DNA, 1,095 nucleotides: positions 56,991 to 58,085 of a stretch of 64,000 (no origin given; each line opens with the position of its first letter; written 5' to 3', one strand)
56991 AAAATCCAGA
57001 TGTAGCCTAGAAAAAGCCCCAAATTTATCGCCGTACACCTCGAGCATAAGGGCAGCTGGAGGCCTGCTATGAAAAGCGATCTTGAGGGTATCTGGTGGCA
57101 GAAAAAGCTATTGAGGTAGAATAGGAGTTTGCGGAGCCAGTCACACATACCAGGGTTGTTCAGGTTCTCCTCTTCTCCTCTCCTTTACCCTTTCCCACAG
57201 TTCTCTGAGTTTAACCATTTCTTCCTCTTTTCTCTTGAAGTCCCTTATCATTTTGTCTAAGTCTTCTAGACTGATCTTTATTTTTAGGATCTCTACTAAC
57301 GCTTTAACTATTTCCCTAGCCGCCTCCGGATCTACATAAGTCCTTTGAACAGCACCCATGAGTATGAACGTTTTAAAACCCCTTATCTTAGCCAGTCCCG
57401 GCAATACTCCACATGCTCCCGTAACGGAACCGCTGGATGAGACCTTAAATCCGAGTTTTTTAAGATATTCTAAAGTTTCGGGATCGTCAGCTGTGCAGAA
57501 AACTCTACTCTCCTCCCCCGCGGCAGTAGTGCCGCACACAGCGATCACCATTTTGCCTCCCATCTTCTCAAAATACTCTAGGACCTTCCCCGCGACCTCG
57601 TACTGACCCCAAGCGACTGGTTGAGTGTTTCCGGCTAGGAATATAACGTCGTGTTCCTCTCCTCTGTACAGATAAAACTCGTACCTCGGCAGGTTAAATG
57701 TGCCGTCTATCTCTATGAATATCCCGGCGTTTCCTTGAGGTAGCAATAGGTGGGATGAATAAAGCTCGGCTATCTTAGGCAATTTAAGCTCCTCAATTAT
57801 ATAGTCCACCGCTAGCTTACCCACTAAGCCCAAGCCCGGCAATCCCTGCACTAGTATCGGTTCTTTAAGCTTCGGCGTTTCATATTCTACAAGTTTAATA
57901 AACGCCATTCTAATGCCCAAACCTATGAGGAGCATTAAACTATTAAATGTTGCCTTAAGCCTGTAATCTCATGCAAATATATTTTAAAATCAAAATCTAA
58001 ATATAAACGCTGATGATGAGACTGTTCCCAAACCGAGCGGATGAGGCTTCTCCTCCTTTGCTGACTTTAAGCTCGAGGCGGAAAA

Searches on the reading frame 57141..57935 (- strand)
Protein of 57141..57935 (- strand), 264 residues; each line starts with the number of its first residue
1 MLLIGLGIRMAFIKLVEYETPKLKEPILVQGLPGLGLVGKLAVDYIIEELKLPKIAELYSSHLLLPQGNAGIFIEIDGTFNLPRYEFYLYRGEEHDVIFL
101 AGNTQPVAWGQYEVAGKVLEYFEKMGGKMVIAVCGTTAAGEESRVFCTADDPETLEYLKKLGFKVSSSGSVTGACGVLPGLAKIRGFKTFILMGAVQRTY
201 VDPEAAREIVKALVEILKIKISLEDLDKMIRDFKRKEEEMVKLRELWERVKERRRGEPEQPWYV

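Call 3: search_protein_families(library=pfam, proteins=[window:57141-57935:-], max_evalue=1)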
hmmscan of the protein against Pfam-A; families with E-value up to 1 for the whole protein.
window:57141-57935:- (264 aa): 2 families
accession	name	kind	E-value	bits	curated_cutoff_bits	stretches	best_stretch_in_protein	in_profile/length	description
PF09754.15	PAC2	-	8.5e-38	130.8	25.8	1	28-240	1-214/215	PAC2 family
PF23630.1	Death_TNFRSF11B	-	0.048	14.4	27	1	195-248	8-61/72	Tumor Necrosis Factor Receptor Superfamily Member 11B death domain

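Call 4: search_protein_families(library=ncbifam, proteins=[window:57141-57935:-], max_evalue=1)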
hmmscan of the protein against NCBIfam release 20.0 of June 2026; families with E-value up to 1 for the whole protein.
window:57141-57935:- (264 aa): 3 families
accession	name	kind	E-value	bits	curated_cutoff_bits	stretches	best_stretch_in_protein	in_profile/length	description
TIGR00162.1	TIGR00162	hypoth_equivalog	2.5e-41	141.8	200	1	19-244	14-240/260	proteasome assembly chaperone family protein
TIGR00161.1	TIGR00161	hypoth_equivalog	1.3e-21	77.4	199.25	1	15-263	7-238/239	proteasome assembly chaperone family protein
NF003263.0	PRK04235.1-1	equivalog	0.078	12.1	237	1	154-248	117-209/219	hypothetical protein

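Call 71: search_protein_families(library=padloc, proteins=[window:57141-57935:-], max_evalue=0.01)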
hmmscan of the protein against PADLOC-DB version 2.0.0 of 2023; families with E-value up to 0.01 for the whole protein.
window:57141-57935:- (264 aa): 0 families
